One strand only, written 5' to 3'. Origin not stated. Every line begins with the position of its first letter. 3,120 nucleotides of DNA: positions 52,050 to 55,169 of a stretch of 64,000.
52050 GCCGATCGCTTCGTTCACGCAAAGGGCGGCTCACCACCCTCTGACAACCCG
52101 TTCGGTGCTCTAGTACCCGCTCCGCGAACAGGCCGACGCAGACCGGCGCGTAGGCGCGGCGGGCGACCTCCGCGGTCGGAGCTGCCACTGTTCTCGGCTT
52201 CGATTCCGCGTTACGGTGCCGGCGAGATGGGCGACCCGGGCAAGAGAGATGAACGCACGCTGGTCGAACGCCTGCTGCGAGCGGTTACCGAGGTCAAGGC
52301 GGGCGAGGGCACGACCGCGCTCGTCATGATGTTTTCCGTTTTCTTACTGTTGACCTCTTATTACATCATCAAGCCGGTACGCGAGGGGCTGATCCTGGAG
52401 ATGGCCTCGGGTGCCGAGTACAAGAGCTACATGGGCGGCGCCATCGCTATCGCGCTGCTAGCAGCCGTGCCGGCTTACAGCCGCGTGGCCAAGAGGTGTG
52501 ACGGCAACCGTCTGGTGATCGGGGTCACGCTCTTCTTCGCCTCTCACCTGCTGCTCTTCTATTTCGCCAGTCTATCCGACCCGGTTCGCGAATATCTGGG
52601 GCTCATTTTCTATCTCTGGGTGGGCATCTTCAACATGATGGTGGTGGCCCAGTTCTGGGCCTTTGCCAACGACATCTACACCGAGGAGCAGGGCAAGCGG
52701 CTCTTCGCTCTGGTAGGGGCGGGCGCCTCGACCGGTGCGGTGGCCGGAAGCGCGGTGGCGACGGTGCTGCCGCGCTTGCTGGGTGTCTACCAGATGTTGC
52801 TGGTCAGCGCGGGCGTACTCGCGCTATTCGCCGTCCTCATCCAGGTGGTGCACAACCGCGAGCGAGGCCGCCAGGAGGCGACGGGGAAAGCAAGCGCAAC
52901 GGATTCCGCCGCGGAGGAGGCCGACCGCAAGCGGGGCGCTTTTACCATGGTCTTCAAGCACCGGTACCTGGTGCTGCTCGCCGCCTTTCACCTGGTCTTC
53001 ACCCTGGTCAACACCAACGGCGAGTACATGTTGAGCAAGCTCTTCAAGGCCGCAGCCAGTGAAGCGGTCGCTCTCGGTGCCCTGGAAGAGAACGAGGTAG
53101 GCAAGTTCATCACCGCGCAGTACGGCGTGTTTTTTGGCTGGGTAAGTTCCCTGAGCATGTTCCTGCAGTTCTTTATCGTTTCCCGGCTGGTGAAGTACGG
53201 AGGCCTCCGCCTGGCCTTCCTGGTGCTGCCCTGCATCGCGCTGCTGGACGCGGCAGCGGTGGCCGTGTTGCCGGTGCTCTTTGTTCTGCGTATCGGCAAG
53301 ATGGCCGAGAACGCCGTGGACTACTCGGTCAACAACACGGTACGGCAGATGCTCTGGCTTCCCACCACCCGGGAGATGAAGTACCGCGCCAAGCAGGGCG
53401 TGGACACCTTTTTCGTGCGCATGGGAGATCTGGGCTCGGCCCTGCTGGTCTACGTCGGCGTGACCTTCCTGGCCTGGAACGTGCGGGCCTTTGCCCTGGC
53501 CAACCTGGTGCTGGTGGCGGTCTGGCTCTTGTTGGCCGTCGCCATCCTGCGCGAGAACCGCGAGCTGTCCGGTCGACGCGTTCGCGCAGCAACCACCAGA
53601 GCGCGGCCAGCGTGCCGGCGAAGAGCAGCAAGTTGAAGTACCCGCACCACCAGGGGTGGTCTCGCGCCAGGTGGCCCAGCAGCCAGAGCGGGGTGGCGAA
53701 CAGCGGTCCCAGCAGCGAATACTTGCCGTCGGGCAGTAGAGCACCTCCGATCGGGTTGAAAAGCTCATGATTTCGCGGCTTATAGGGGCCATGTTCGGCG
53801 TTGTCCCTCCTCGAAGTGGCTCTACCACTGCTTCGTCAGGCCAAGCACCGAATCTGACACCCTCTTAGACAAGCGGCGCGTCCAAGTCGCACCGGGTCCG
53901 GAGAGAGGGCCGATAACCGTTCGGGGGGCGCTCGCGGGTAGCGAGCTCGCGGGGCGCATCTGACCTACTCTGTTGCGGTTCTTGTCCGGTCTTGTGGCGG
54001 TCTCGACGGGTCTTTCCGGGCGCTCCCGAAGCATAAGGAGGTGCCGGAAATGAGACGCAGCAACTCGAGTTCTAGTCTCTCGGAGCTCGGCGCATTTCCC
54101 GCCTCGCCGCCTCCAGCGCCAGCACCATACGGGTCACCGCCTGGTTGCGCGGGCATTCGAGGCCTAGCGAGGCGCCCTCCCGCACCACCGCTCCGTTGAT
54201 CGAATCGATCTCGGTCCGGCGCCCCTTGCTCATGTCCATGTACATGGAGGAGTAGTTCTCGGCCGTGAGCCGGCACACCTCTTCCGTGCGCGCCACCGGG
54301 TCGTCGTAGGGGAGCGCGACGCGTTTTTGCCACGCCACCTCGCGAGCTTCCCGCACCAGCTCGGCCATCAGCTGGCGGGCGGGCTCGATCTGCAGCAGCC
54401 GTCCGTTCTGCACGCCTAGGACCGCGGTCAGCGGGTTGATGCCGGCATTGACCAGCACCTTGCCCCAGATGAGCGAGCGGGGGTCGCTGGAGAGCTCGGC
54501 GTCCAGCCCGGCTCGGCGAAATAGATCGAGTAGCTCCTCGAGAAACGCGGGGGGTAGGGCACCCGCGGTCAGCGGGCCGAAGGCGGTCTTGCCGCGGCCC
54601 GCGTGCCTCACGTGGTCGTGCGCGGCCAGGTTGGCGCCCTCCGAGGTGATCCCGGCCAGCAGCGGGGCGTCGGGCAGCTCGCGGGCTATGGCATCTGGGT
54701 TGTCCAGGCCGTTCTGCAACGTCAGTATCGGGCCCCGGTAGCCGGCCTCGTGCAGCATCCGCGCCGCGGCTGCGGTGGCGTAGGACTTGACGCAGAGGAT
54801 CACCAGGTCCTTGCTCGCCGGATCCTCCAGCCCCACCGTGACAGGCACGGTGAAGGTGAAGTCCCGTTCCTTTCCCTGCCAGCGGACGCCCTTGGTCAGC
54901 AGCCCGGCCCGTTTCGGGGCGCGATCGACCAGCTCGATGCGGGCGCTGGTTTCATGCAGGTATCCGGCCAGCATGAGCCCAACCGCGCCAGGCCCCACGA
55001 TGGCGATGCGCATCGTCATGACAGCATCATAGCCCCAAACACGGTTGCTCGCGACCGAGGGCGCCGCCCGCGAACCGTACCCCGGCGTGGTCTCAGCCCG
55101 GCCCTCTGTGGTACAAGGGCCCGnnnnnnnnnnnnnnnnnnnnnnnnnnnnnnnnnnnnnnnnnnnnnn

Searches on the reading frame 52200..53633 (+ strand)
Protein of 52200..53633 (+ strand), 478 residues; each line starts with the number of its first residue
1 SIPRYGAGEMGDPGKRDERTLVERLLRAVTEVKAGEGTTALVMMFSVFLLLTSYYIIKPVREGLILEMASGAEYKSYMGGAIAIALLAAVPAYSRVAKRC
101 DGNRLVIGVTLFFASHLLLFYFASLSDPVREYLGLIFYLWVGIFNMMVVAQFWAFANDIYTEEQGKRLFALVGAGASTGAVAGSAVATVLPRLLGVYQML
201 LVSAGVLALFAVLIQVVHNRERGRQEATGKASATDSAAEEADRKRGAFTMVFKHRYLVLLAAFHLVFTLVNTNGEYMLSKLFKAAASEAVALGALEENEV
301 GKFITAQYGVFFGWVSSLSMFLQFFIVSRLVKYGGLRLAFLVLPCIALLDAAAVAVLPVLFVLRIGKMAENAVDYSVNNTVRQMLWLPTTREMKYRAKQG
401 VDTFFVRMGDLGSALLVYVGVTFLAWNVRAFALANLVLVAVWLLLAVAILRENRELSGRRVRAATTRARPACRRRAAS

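Call 51: search_protein_families(library=pfam, proteins=[window:52200-53633:+], max_evalue=0.00001)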
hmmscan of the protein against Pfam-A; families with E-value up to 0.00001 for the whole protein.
window:52200-53633:+ (478 aa): 2 families
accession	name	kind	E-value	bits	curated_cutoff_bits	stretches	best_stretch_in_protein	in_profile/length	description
PF03219.20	TLC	-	8.5e-13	48.4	21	1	136-448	150-486/491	TLC ATP/ADP transporter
PF07690.21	MFS_1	-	1.7e-11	44.1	33.4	1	43-360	1-301/347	Major Facilitator Superfamily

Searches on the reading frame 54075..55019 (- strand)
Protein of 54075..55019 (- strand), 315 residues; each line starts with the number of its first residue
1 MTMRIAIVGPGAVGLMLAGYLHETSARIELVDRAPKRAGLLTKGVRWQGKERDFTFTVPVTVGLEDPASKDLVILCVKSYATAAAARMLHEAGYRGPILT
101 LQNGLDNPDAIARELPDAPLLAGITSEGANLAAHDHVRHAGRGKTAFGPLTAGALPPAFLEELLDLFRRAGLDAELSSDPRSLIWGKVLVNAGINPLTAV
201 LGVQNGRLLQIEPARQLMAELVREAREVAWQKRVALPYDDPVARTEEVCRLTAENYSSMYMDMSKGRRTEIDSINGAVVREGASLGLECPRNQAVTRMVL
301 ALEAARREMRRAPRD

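Call 51: search_protein_families(library=pfam, proteins=[window:54075-55019:-], max_evalue=0.00001)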
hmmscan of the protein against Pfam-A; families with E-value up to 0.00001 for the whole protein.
window:54075-55019:- (315 aa): 2 families
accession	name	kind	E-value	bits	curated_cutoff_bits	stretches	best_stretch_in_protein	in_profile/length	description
PF08546.17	ApbA_C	-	1e-35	123.3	22.7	1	182-302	4-124/125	Ketopantoate reductase PanE/ApbA C terminal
PF02558.23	ApbA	-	2.9e-30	105.3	22.2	1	5-150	1-148/150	Ketopantoate reductase PanE/ApbA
